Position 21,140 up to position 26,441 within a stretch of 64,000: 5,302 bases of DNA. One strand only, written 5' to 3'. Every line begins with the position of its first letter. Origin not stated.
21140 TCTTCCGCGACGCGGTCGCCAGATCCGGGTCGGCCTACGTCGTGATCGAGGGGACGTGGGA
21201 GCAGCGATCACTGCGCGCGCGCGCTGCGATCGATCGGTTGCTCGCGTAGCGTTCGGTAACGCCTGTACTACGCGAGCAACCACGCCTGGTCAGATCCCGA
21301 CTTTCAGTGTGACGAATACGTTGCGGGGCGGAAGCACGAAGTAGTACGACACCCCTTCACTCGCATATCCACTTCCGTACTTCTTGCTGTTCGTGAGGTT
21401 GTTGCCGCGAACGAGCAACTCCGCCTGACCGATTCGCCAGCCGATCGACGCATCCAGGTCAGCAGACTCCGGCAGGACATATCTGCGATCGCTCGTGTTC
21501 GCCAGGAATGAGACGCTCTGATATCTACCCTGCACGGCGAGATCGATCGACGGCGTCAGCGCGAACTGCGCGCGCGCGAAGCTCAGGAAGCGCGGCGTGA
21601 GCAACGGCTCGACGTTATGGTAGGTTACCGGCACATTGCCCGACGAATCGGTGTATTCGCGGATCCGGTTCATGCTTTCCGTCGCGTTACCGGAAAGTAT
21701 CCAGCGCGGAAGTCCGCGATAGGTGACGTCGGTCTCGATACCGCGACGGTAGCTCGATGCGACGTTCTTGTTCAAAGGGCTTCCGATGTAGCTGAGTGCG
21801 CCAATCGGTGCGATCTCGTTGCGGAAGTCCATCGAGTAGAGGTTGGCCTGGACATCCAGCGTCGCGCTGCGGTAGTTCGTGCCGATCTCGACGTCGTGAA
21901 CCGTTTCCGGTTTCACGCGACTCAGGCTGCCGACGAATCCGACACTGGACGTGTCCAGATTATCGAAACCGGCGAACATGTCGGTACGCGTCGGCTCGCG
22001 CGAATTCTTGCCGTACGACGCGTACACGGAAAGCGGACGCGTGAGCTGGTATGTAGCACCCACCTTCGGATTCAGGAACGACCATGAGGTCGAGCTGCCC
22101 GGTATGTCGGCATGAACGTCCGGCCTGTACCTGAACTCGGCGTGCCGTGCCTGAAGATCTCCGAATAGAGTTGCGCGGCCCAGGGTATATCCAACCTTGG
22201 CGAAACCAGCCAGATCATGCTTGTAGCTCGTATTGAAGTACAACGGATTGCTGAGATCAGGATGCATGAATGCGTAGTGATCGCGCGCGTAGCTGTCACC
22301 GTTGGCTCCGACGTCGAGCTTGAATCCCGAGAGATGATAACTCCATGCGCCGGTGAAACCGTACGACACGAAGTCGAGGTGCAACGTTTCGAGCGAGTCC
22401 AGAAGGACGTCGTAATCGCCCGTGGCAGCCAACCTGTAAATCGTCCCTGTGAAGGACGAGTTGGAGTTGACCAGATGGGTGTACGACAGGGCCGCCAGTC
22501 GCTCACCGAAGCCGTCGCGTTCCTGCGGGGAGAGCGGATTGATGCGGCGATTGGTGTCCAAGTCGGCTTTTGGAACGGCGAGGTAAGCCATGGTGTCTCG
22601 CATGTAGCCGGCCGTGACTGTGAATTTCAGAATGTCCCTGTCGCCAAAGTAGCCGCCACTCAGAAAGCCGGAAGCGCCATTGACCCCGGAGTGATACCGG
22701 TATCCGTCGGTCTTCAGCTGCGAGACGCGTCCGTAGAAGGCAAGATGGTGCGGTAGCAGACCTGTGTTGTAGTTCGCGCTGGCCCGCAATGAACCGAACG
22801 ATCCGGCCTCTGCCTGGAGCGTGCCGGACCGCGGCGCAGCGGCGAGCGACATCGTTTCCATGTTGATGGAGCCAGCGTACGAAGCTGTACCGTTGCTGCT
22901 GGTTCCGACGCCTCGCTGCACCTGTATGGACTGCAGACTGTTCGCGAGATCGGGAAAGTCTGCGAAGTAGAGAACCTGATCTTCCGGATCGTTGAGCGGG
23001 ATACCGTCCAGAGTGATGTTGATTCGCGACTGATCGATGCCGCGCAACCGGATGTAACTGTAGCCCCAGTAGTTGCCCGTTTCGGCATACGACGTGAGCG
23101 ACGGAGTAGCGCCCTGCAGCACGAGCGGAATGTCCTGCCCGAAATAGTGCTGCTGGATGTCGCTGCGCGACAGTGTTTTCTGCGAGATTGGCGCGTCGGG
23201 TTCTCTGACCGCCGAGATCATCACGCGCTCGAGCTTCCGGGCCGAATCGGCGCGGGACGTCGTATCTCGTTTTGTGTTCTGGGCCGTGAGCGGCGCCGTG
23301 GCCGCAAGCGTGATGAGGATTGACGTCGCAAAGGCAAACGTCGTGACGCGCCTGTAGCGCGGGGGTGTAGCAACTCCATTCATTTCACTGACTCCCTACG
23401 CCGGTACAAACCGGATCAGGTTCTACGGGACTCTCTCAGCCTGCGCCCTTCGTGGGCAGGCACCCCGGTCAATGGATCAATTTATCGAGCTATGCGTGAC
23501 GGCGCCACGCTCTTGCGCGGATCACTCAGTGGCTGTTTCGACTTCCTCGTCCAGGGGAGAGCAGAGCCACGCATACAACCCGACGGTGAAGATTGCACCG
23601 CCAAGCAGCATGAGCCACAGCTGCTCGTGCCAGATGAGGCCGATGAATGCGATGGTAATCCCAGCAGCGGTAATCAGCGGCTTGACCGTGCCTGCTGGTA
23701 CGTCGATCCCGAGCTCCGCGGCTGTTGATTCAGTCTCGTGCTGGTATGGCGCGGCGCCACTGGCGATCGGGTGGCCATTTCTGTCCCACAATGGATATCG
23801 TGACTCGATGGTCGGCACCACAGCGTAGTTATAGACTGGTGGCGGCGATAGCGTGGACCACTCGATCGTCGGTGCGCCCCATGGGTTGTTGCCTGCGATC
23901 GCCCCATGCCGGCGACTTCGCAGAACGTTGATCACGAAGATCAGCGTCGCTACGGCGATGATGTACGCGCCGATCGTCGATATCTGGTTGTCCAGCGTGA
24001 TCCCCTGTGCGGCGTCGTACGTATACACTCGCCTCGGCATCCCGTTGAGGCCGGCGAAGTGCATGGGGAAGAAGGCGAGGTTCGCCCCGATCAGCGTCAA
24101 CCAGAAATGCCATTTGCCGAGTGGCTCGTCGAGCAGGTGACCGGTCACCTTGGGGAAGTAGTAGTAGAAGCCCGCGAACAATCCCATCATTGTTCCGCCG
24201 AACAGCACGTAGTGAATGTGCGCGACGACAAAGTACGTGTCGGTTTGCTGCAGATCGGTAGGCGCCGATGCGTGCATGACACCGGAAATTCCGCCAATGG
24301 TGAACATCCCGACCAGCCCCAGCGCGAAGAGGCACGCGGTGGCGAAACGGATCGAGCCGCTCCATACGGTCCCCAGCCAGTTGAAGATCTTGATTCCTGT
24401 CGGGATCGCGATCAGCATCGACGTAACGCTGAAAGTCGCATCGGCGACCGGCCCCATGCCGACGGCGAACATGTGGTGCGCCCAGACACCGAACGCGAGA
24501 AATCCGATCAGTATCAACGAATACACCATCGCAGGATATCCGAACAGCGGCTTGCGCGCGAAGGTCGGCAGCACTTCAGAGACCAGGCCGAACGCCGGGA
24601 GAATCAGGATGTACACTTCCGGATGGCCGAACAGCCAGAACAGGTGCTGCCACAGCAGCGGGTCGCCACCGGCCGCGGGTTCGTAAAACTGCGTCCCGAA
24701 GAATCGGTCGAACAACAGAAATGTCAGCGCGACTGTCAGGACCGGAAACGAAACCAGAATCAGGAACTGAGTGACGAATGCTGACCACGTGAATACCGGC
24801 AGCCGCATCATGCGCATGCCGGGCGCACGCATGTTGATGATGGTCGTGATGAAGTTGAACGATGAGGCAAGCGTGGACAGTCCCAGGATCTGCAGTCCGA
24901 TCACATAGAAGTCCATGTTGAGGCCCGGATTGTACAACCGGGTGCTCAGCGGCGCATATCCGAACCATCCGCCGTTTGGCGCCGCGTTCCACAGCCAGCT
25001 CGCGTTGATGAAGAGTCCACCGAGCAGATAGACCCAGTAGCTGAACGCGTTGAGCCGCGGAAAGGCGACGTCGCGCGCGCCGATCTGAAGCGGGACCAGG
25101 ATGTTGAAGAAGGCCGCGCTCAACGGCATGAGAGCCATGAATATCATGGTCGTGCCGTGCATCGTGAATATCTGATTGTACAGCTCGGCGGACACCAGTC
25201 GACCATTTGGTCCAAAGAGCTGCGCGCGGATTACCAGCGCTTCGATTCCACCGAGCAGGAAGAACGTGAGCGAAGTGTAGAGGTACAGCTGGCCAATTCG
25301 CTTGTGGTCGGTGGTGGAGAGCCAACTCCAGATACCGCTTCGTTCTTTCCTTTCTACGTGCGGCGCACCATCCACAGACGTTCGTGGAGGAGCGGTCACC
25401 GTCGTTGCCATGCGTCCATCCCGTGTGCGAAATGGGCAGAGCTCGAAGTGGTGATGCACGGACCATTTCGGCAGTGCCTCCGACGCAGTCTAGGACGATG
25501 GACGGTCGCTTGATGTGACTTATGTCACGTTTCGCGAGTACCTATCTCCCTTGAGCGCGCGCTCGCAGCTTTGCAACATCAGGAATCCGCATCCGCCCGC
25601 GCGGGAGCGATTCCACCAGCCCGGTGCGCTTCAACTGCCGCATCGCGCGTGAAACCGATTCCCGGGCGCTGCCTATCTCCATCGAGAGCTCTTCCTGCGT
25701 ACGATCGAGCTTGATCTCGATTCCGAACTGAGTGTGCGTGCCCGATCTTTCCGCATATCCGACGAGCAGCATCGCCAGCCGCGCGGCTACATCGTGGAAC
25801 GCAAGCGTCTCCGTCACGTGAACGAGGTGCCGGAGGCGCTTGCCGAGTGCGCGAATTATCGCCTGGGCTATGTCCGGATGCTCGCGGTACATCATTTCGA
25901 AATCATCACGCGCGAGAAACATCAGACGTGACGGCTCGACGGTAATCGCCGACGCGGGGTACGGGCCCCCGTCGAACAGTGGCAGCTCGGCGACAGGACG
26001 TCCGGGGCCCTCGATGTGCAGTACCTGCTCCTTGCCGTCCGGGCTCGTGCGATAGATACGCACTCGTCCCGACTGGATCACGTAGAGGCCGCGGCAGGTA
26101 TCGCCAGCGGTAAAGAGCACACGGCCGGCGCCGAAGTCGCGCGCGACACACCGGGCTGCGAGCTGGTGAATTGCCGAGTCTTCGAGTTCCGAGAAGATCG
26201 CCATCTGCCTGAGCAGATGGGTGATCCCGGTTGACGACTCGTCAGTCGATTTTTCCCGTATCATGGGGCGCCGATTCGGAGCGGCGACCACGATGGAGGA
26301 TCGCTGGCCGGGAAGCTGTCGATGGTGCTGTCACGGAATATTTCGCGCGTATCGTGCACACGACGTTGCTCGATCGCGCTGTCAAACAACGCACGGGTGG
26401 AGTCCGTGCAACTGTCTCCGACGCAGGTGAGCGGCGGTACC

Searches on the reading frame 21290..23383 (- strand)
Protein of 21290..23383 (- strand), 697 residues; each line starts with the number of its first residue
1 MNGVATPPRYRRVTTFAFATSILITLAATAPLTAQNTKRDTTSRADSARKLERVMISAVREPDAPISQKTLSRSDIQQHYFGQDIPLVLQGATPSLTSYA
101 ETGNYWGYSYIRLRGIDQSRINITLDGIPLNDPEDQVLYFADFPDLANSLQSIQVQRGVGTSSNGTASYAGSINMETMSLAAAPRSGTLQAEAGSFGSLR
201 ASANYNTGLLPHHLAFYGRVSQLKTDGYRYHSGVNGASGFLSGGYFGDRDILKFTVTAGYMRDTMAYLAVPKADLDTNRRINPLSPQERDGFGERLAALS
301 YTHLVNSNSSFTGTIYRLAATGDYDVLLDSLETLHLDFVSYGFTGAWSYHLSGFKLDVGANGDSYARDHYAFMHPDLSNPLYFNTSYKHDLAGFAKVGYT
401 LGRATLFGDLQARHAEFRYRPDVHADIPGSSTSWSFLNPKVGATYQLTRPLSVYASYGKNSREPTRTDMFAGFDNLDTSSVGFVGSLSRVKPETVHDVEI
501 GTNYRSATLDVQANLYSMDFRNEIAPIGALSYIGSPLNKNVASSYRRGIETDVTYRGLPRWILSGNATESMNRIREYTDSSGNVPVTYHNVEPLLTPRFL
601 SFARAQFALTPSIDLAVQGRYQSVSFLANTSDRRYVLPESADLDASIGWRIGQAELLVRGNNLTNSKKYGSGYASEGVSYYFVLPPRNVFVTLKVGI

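Call 56: search_protein_families(library=pfam, proteins=[window:21290-23383:-], max_evalue=0.001)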
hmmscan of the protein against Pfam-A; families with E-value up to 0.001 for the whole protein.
window:21290-23383:- (697 aa): 2 families
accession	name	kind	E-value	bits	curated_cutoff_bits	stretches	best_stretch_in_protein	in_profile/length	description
PF00593.30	TonB_dep_Rec_b-barrel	-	1.3e-25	91.6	27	1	240-663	14-436/436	TonB dependent receptor-like, beta-barrel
PF07715.20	Plug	-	1.1e-11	45.6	23.9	1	63-171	4-106/107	TonB-dependent Receptor Plug Domain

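Call 60: search_protein_families(library=ncbifam, proteins=[window:21290-23383:-], max_evalue=0.001)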
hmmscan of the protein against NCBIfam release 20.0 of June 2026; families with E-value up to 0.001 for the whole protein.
window:21290-23383:- (697 aa): 11 families
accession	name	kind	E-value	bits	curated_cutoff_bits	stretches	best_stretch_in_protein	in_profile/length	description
TIGR01783.1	TonB-siderophor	subfamily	3.8e-21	75.4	223.5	2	426-694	397-646/649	TonB-dependent siderophore receptor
TIGR01786.1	TonB-hemlactrns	subfamily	2e-18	66.1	323.75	2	416-557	417-565/719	TonB-dependent hemoglobin/transferrin/lactoferrin family receptor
TIGR01785.1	TonB-hemin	subfamily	1.2e-15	57.1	316.85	2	430-583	407-572/677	TonB-dependent heme/hemoglobin receptor family protein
NF053590.1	TonB_dep_TOL0244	equivalog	3.6e-08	32.5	645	1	439-668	362-580/604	TOL_0244 family TonB-dependent receptor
NF041535.1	TonB_rec_PqqU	equivalog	5.3e-08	31.6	1200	1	433-554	418-530/676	TonB-dependent receptor PqqU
NF049944.1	TonB_dep_PUIUD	equivalog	6.8e-07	28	850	1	111-228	103-222/686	TonB-dependent receptor, PUIUD motif-type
NF010011.0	PRK13484.1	equivalog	2.3e-06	26.2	1197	1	435-614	415-598/682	IreA family TonB-dependent siderophore receptor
NF007349.0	PRK09840.1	equivalog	6.9e-06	24.3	686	1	431-528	509-601/760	catecholate siderophore receptor Fiu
TIGR01778.1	TonB-copper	equivalog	9.9e-06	24.6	472.45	0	450-517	394-457/637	TonB-dependent copper receptor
NF038079.1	TonB_sider_MxcH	equivalog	4.6e-05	21.7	925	0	111-207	175-267/792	TonB-dependent siderophore myxochelin receptor MxcH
TIGR01776.1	TonB-tbp-lbp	subfamily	0.00022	19.3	468.8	0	412-525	620-731/946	lactoferrin/transferrin family TonB-dependent receptor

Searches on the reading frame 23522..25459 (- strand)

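Call 56: search_protein_families(library=pfam, proteins=[window:23522-25459:-], max_evalue=0.001)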
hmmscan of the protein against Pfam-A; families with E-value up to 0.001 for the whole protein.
window:23522-25459:- (645 aa): 1 family
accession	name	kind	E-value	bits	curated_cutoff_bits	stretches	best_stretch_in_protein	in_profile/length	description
PF00115.25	COX1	-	2e-161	538.1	34.8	1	54-500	1-436/436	Cytochrome C and Quinol oxidase polypeptide I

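Call 60: search_protein_families(library=ncbifam, proteins=[window:23522-25459:-], max_evalue=0.001)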
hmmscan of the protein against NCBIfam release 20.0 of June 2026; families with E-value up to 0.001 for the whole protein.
window:23522-25459:- (645 aa): 6 families
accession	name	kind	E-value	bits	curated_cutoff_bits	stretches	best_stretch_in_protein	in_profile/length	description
TIGR02891.1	CtaD_CoxA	equivalog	7.9e-215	714.2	670.75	1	46-550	1-503/504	cytochrome c oxidase subunit I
NF050116.1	cyt_aa3_Actin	exception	4.8e-192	639.4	880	1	46-560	2-516/522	aa3-type cytochrome oxidase subunit I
TIGR02882.1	QoxB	equivalog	7e-187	622.7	1015.5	1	45-627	43-616/643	cytochrome aa3 quinol oxidase subunit I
TIGR02843.1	CyoB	equivalog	1.4e-169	565.6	1020.35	1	43-626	43-621/646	cytochrome o ubiquinol oxidase subunit I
NF011592.0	PRK15017.1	equivalog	2.2e-141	472.8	1271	1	44-641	45-635/663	cytochrome o ubiquinol oxidase subunit I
NF041075.1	quin_ox_SoxB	equivalog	3.1e-21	75.9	700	1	62-513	3-451/468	proton pump complex quinol oxidase subunit SoxB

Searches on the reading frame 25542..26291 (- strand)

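Call 56: search_protein_families(library=pfam, proteins=[window:25542-26291:-], max_evalue=0.001)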
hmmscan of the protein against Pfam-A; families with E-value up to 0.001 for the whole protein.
window:25542-26291:- (249 aa): 3 families
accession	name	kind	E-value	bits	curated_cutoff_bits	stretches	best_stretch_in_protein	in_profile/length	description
PF00027.35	cNMP_binding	-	1.5e-24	86.2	27.5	1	51-138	2-89/89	Cyclic nucleotide-binding domain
PF13545.12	HTH_Crp_2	-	8.4e-16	58.1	27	1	170-244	1-69/70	Crp-like helix-turn-helix domain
PF00392.27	GntR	-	0.0008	19.5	27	0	199-235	27-63/64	Bacterial regulatory proteins, gntR family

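Call 60: search_protein_families(library=ncbifam, proteins=[window:25542-26291:-], max_evalue=0.001)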
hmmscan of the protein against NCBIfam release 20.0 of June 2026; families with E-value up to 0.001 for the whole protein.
window:25542-26291:- (249 aa): 14 families
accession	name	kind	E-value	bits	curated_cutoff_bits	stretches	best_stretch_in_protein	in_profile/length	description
NF008732.0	PRK11753.1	equivalog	1.9e-20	73.2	266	1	31-227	6-202/214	cAMP-activated global transcriptional regulator CRP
NF006901.0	PRK09392.1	equivalog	6.7e-18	64.9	211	1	27-226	9-203/236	transcriptional activator FtrB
NF045989.1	TransRegFnrLRhodb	equivalog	1.9e-12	47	300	1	27-245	15-234/245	transcriptional regulator FnrL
TIGR03697.1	NtcA_cyano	equivalog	1e-11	45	244.95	1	56-238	1-184/193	global nitrogen regulator NtcA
NF053664.1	TransRegPtrACyano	equivalog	2.6e-11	43.2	300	1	69-227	30-181/196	Crp/Fnr family transcriptional regulator PtrA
NF058543.1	ActPatMycb56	equivalog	8.8e-11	41.2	460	1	30-183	1-152/317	acetyltransferase Pat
NF041163.2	encap_f2b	equivalog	1e-10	41.4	400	1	14-148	60-196/450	family 2B encapsulin nanocompartment shell protein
NF050806.1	TransRegFixKCaul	equivalog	2.5e-10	40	300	1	37-233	14-200/215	transcriptional regulator FixK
NF008365.0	PRK11161.1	subfamily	4.1e-10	39.4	228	1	52-227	51-225/250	fumarate/nitrate reduction transcriptional regulator Fnr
NF052518.1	TransRegLdrP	equivalog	4.7e-09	36.6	300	1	58-247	9-189/195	transcriptional regulator LdrP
TIGR03896.1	cyc_nuc_ocin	subfamily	7.6e-09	35.4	161.05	1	22-154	135-267/317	bacteriocin-type transport-associated protein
NF010499.0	PRK13918.1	equivalog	1.5e-07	31.1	274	1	52-243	16-198/205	CRP/FNR family transcriptional regulator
NF050815.1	TransActFtrBCaul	equivalog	9e-06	25.1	300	1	27-224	11-203/251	transcriptional activator FtrB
NF033788.1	HTH_metalloreg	subfamily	0.00094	18.9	55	0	200-236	29-65/77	metalloregulator ArsR/SmtB family transcription factor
